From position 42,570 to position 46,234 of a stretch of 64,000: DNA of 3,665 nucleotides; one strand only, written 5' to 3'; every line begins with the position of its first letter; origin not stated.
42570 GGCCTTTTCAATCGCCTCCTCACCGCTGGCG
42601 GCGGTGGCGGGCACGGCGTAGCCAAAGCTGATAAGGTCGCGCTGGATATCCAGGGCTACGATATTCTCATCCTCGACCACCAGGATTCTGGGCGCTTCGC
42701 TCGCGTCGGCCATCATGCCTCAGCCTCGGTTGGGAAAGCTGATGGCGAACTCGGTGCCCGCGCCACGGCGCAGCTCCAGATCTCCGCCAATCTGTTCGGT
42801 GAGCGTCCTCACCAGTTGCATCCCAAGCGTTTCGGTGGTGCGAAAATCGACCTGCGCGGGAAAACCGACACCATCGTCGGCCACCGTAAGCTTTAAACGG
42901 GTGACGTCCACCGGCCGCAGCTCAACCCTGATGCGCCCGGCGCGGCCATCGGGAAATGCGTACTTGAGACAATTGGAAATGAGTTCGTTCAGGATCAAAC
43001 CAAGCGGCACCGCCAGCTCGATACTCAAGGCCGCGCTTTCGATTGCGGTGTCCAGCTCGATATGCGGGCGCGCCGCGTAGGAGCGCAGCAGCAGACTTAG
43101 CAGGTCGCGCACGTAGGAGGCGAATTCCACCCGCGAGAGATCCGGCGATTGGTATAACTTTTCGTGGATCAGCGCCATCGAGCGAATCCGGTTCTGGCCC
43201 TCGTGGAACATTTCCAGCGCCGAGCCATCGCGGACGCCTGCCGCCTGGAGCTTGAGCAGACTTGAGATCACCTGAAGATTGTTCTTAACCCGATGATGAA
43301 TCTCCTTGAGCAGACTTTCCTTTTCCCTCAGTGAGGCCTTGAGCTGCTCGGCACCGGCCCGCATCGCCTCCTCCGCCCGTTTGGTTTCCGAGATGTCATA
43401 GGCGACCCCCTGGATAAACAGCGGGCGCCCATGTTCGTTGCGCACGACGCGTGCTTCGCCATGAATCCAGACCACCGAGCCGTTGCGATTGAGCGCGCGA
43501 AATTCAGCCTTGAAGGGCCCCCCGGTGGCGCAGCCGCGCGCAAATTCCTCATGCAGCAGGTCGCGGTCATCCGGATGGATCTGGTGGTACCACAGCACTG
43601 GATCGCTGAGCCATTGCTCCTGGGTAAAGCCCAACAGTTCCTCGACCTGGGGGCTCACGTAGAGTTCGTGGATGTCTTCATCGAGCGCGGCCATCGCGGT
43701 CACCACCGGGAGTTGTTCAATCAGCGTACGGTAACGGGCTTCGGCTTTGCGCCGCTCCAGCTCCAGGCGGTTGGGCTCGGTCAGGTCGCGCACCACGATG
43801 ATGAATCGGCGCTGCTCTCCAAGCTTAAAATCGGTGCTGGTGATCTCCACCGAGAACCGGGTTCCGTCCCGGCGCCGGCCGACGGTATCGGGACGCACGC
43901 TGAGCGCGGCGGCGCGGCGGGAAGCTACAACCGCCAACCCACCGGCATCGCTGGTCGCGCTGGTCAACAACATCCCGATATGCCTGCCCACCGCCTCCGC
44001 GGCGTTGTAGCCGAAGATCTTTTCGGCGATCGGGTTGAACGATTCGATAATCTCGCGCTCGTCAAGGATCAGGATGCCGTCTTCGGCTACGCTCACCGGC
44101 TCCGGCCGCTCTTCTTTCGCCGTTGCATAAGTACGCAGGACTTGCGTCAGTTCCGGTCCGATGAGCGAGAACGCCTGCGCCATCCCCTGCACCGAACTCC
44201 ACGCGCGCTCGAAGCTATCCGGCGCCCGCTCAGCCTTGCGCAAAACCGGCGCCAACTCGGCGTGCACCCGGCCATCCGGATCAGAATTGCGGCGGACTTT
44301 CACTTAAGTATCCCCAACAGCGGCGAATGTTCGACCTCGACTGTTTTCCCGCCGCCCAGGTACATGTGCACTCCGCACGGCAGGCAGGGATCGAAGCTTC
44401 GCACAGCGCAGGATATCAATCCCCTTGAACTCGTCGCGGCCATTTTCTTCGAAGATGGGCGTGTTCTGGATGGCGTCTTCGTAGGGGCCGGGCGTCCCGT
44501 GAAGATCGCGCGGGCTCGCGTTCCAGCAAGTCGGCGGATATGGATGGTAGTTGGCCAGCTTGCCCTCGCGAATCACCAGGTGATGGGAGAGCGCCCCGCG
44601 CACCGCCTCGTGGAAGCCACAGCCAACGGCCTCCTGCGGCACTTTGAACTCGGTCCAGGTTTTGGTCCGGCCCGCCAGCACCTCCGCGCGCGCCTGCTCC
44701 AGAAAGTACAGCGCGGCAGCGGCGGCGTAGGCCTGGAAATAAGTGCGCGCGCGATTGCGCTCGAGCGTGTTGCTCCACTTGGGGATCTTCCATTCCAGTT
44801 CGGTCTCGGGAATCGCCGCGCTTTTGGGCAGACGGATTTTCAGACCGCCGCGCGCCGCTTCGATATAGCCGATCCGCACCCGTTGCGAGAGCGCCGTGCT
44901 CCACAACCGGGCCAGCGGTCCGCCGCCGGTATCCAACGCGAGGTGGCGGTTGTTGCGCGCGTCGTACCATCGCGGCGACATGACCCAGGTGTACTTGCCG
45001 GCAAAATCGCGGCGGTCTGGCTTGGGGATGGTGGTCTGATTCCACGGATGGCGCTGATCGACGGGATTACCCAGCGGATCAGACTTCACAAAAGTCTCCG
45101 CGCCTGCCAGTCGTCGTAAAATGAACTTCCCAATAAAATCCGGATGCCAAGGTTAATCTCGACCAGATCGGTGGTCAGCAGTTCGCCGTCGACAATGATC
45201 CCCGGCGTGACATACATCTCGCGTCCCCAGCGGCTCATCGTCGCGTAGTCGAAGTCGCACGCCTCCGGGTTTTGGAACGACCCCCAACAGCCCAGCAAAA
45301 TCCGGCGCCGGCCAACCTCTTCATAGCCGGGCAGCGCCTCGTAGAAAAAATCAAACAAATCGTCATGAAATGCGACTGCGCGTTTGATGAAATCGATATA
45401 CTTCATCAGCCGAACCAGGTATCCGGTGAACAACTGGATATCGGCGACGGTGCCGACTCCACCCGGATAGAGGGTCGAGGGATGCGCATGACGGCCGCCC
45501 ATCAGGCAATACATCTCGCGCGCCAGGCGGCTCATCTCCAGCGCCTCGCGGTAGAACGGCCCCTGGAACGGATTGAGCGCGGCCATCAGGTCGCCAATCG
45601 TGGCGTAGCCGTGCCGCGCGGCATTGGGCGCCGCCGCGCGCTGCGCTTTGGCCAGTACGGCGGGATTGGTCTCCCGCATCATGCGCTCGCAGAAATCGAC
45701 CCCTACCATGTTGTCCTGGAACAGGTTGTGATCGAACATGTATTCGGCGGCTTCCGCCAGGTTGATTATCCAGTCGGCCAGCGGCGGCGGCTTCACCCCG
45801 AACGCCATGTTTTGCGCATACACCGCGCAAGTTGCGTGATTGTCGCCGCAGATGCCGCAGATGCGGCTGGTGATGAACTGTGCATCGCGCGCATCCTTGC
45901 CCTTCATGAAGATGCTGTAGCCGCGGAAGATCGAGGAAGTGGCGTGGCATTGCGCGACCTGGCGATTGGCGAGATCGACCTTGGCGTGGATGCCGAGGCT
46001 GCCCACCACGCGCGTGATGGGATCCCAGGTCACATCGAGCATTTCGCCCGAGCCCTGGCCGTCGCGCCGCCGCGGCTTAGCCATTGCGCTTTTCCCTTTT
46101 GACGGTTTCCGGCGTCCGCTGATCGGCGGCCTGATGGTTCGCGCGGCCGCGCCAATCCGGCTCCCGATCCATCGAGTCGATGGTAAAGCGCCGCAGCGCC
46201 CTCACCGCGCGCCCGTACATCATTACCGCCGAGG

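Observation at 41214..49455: Group-1h-type [NiFe] hydrogenase pair embedded in a six-gene two-component signalling operon: candidate new H2-sensing module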

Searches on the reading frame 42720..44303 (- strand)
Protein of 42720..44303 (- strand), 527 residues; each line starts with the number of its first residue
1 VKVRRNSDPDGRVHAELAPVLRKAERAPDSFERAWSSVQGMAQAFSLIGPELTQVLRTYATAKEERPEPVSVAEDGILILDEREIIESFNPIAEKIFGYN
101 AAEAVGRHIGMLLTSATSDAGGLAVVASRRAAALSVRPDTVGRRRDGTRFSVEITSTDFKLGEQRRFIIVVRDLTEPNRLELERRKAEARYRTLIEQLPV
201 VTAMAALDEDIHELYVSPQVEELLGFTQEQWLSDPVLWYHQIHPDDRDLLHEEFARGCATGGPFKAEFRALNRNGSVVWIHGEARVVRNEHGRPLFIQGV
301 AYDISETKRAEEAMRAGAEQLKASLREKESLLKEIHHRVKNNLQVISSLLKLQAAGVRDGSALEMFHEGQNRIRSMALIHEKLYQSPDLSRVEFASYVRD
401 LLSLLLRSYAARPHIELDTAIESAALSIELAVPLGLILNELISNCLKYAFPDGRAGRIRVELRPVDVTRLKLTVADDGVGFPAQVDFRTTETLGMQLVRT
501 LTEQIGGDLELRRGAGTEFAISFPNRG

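Call 7: search_protein_families(library=pfam, proteins=[window:42720-44303:-], max_evalue=0.01)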
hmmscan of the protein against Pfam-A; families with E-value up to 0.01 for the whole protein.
window:42720-44303:- (527 aa): 9 families
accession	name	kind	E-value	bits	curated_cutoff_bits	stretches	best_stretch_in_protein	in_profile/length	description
PF07568.18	HisKA_2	-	7.3e-29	100.1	22.3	1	334-409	1-76/76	Histidine kinase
PF08447.18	PAS_3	-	3.4e-24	85.4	25.6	1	214-301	2-89/89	PAS fold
PF00989.32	PAS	-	2e-22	79.8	22.6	2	190-304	2-113/113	PAS fold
PF13426.13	PAS_9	-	3.6e-20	72.6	27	2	75-176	2-103/103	PAS domain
PF02518.31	HATPase_c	-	3.2e-13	50.5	26.4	1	432-525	4-109/111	Histidine kinase-, DNA gyrase B-, and HSP90-like ATPase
PF08448.16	PAS_4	-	6e-11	43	23.1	1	196-309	2-110/110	PAS fold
PF13188.13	PAS_8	-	1.6e-08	34.6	21.8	1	189-248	1-56/65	PAS domain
PF13581.12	HATPase_c_2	-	5.3e-07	30.1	27.4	1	422-518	20-122/127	Histidine kinase-like ATPase domain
PF07536.20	HWE_HK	-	1.9e-05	25.7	22.8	1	334-404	1-68/83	HWE histidine kinase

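Call 62: search_protein_families(library=ncbifam, proteins=[window:42720-44303:-], max_evalue=0.00001)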
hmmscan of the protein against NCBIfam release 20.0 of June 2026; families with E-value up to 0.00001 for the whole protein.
window:42720-44303:- (527 aa): 19 families
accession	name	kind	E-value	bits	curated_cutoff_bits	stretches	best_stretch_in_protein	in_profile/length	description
NF051872.1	HisKinPhyk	equivalog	2.2e-37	128.8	750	1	312-515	327-526/537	sensor histidine kinase PhyK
TIGR00229.1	sensory_box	domain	4.6e-33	114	22.9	2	186-313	2-125/126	PAS domain S-box protein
NF041777.1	sens_FixL_Rhizob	equivalog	9.2e-25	87.2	850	2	207-325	12-129/485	sensor protein FixL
NF007298.0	PRK09776.1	equivalog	5.2e-17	61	1135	1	233-325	470-561/1111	diguanylate cyclase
NF053781.1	cdiGMPphdstlr2612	equivalog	5.6e-17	60.7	1600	1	238-321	634-717/1268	Tlr1612 family c-di-GMP phosphodiesterase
NF010077.0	PRK13559.1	subfamily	7e-16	58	361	1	273-522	126-356/364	hypothetical protein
NF052306.1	BluLightHisKinLov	equivalog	8e-16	57.8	450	1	265-512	97-320/334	blue-light-activated histidine kinase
NF047874.1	MASE3_PAS_HK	subfamily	2.1e-15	56.5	560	0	408-525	493-625/655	MASE3 domain-containing sensor histidine kinase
NF041880.1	EPS_EpsF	equivalog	9.8e-14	50.7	900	1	163-484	119-435/492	response regulator EpsF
NF046044.1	PnpS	equivalog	1.6e-12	47.1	400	0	386-486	239-334/390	two-component system histidine kinase PnpS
NF008468.0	PRK11360.1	equivalog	7.5e-12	44.4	646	1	72-188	276-391/616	two-component system sensor histidine kinase AtoS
NF052573.1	HisKinEspAMyxo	equivalog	8.9e-11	40.5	1400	0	75-181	265-372/755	serine histidine kinase EspA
TIGR02966.1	phoR_proteo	equivalog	1.4e-09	37.4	334.2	0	70-186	12-116/333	phosphate regulon sensor histidine kinase PhoR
NF045595.1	HK_scytonemin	equivalog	5e-09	35.1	865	1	171-487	264-581/637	scytonemin biosynthesis sensor histidine kinase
NF033092.0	HK_WalK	equivalog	6.2e-08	31.7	725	0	63-186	254-374/594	cell wall metabolism sensor histidine kinase WalK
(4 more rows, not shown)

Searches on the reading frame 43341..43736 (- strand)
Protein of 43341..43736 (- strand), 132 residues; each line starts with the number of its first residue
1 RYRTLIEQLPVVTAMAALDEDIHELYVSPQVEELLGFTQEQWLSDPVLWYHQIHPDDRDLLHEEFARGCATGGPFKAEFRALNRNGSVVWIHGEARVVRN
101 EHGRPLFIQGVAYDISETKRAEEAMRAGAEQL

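Call 38: find_related_loci(query=window:43341-43736:-, collection=genome_contigs, flank=6000)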
Query seq(132 aa) (132 aa) in genome_contigs; peptide patterns used: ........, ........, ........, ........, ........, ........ (x = any residue, [..] = any of these).
146 stretches matched a pattern; 44 encode a relative of the query (tblastn E <= 1e-3); 44 distinct loci.
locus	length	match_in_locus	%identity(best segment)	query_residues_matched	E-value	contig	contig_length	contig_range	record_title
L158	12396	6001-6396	97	1-132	5e-88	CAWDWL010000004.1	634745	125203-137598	MAG: uncultured proteobacterium isolate MFD05705.bin.1.215 genome assembly, contig: contig_17863, whole genome shotgun s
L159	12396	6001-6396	97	1-132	6e-88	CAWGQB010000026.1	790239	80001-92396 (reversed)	MAG: uncultured proteobacterium isolate MFD04463.bin.2.159 genome assembly, contig: contig_70703, whole genome shotgun s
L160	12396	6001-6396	91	1-132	3e-82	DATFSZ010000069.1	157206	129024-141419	MAG TPA_asm: Candidatus Binataceae bacterium isolate SMAG_U9397 k141_3234342, whole genome shotgun sequence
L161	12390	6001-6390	63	1-130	1e-57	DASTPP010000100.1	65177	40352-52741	MAG TPA_asm: Polyangiaceae bacterium isolate SMAG_U2200 k141_1181859, whole genome shotgun sequence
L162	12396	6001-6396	52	1-132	6e-49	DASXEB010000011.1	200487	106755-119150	MAG TPA_asm: Chthoniobacterales bacterium isolate SMAG_U5101 k141_2674829, whole genome shotgun sequence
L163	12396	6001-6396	52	1-132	7e-48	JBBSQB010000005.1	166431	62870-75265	MAG: Chthoniobacterales bacterium isolate LS6_sbin.74 LS6_sbin.74_K_768097_L_166431_cov_12.6103, whole genome shotgun se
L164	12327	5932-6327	51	1-132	3e-48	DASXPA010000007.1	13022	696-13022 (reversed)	MAG TPA_asm: Chthoniobacterales bacterium isolate SMAG_U5396 k141_3080102, whole genome shotgun sequence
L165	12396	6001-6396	51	1-132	3e-47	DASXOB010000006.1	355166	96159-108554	MAG TPA_asm: Chthoniobacterales bacterium isolate SMAG_U5369 k141_1324843, whole genome shotgun sequence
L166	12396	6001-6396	50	1-132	9e-47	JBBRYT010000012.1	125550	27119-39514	MAG: Chthoniobacterales bacterium isolate La5_metabat2.155 La5_metabat2.155_K_3169670_L_125550_cov_13.9936, whole genome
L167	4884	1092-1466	58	1-125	4e-46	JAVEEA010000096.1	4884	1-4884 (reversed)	MAG: Pyrinomonadaceae bacterium isolate BP_19 scaffold_3772321, whole genome shotgun sequence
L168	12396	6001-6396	52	1-132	5e-46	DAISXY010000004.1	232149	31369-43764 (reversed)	MAG TPA_asm: Chthoniobacterales bacterium isolate CTOTU9909 NODE_4_length_232149_cov_7.329526, whole genome shotgun sequ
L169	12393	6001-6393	55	2-132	9e-46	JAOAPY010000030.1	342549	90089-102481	MAG: Acidobacteria bacterium isolate RYN_26 scaffold_2742637, whole genome shotgun sequence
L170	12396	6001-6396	52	1-132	3e-45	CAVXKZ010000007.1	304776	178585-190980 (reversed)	MAG: uncultured Acidobacteriaceae bacterium isolate MFD09603.bin.1.394 genome assembly, contig: contig_38372, whole geno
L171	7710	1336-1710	56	1-125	1e-44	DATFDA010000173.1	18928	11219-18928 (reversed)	MAG TPA_asm: Candidatus Angelobacter sp. isolate SMAG_U8568 k141_1815993, whole genome shotgun sequence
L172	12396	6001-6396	52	1-132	2e-44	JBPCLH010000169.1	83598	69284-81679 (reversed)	MAG: Bryobacteraceae bacterium isolate TH_ant_mag_73 S1Ck127_4957891_flag_1_multi_8.0000_len_83598, whole genome shotgun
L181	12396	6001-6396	50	1-132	1e-42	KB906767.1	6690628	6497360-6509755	Acidobacteriaceae bacterium KBS 96 genomic scaffold G004DRAFT_scaffold00001.1, whole genome shotgun sequence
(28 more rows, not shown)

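Call 66: search_protein_families(library=pfam, proteins=[L165:79-1074:+, L165:1116-3233:-, L165:5818-7620:+, L165:7589-8902:+, L165:8915-10102:+, L165:10126-10737:+, L165:10776-11465:+, L181:5701-7212:+, L181:7271-8536:+, L181:3123-3866:+], max_evalue=0.0001)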
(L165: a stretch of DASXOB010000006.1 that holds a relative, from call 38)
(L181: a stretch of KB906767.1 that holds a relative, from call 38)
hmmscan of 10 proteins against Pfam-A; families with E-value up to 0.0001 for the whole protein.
L165:79-1074:+ (331 aa): 1 family
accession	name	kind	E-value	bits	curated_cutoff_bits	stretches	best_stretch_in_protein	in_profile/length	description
PF01103.29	Omp85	-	6.6e-45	154.5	24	1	10-331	2-325/325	Omp85 superfamily domain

L165:1116-3233:- (705 aa): 4 families
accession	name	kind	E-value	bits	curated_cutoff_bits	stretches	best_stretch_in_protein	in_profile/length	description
PF00072.30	Response_reg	-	1.8e-45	154.1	30.2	2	145-258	1-110/111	Response regulator receiver domain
PF02518.31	HATPase_c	-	5.5e-25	88.4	26.4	1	428-534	1-110/111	Histidine kinase-, DNA gyrase B-, and HSP90-like ATPase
PF00512.31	HisKA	-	2.7e-06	27.8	26.9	1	312-378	2-65/66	His Kinase A (phospho-acceptor) domain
PF13581.12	HATPase_c_2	-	3.8e-06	27.4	27.4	1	434-511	37-112/127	Histidine kinase-like ATPase domain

L165:5818-7620:+ (600 aa): 6 families
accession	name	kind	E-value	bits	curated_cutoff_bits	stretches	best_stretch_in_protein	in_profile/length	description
PF02518.31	HATPase_c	-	1.7e-31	109.4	26.4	1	335-445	2-110/111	Histidine kinase-, DNA gyrase B-, and HSP90-like ATPase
PF00072.30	Response_reg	-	9.2e-22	77.8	30.2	1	473-585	1-110/111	Response regulator receiver domain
PF08447.18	PAS_3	-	2.4e-19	69.8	25.6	1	86-172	2-88/89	PAS fold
PF00512.31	HisKA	-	3.1e-18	66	26.9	1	224-289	1-66/66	His Kinase A (phospho-acceptor) domain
PF13426.13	PAS_9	-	2.7e-07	31.2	27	1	78-178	7-103/103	PAS domain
PF00989.32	PAS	-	4.9e-06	27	22.6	1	62-176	2-113/113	PAS fold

L165:7589-8902:+ (437 aa): 3 families
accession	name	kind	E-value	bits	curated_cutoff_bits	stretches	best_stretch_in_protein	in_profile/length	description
PF00903.31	Glyoxalase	-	4.8e-20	72.6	20.6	2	242-362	3-109/121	Glyoxalase/Bleomycin resistance protein/Dioxygenase superfamily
PF13669.12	Glyoxalase_4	-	1.7e-12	48.1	27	1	256-350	13-95/109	Glyoxalase/Bleomycin resistance protein/Dioxygenase superfamily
PF14696.12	Glyoxalase_5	-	9.4e-07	29.5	27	1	81-214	7-127/139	Hydroxyphenylpyruvate dioxygenase, HPPD, N-terminal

L165:8915-10102:+ (395 aa): 2 families
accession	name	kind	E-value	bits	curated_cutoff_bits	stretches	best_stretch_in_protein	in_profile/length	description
PF20510.4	HgmA_N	-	3.1e-09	37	20.2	1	124-261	140-272/273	Homogentisate 1,2-dioxygenase N-terminal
PF04209.19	HgmA_C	-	1.8e-06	28.3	21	1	288-393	37-146/153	Homogentisate 1,2-dioxygenase C-terminal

L165:10126-10737:+ (203 aa): 1 family
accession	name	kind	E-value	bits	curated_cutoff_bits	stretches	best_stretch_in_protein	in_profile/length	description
PF01613.24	Flavin_Reduct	-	1.2e-19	71.4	27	1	22-164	4-135/153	Flavin reductase like domain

L165:10776-11465:+ (229 aa): 1 family
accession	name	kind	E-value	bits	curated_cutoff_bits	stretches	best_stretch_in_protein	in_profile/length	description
PF01227.27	GTP_cyclohydroI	-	7.9e-77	257.2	27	1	50-227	1-178/179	GTP cyclohydrolase I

L181:5701-7212:+ (503 aa): 4 families
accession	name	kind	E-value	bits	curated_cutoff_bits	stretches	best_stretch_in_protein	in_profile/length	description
PF02518.31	HATPase_c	-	3.5e-28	98.7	26.4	1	389-497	3-110/111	Histidine kinase-, DNA gyrase B-, and HSP90-like ATPase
PF08447.18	PAS_3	-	1.1e-18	67.7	25.6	1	125-211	2-88/89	PAS fold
PF00512.31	HisKA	-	5.8e-08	33.1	26.9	1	278-339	2-60/66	His Kinase A (phospho-acceptor) domain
PF00989.32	PAS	-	4e-06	27.2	22.6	1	101-205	2-103/113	PAS fold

L181:7271-8536:+ (421 aa): 4 families
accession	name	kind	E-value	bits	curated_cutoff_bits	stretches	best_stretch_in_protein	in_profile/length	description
PF13174.12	TPR_6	-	2.1e-06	28.4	26.3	0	99-129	2-32/33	Tetratricopeptide repeat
PF07719.23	TPR_2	-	8.8e-06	25.9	27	0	99-130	3-34/34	Tetratricopeptide repeat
PF13428.12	TPR_14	-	1.1e-05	26.1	23.5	0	101-136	5-40/44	Tetratricopeptide repeat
PF13248.11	Zn_ribbon_3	-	4.2e-05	23.3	27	1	28-50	2-24/26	zinc-ribbon domain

L181:3123-3866:+ (247 aa): 1 family
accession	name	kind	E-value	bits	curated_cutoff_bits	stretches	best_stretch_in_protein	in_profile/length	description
PF09859.15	Oxygenase-NA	-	3.2e-86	287.6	26.2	1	75-246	1-172/172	Oxygenase, catalysing oxidative methylation of damaged DNA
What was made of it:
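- There are no accessory genes beside S2/L2 here or in the stand-alone S2-L2-kinase modules of Chthoniobacterales (call 66).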

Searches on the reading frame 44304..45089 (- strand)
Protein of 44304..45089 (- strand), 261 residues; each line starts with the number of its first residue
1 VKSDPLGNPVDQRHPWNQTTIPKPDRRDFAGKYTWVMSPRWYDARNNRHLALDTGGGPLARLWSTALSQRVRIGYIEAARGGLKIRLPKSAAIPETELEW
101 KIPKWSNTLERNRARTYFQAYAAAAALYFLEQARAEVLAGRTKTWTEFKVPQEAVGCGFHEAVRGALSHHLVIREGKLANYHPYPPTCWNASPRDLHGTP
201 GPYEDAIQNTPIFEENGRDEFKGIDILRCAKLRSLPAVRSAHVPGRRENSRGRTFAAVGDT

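Call 7: search_protein_families(library=pfam, proteins=[window:44304-45089:-], max_evalue=0.01)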
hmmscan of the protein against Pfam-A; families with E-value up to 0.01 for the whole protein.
window:44304-45089:- (261 aa): 1 family
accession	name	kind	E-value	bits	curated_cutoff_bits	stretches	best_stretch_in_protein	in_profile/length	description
PF00374.24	NiFeSe_Hases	-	9.3e-29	101.2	25.8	1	12-215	299-486/508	Nickel-dependent hydrogenase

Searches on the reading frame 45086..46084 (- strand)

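Call 7: search_protein_families(library=pfam, proteins=[window:45086-46084:-], max_evalue=0.01)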
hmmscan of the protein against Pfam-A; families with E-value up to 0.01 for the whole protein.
window:45086-46084:- (332 aa): 1 family
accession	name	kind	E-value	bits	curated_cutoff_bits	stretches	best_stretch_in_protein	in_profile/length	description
PF00374.24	NiFeSe_Hases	-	1.4e-24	87.4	25.8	2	54-136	1-83/508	Nickel-dependent hydrogenase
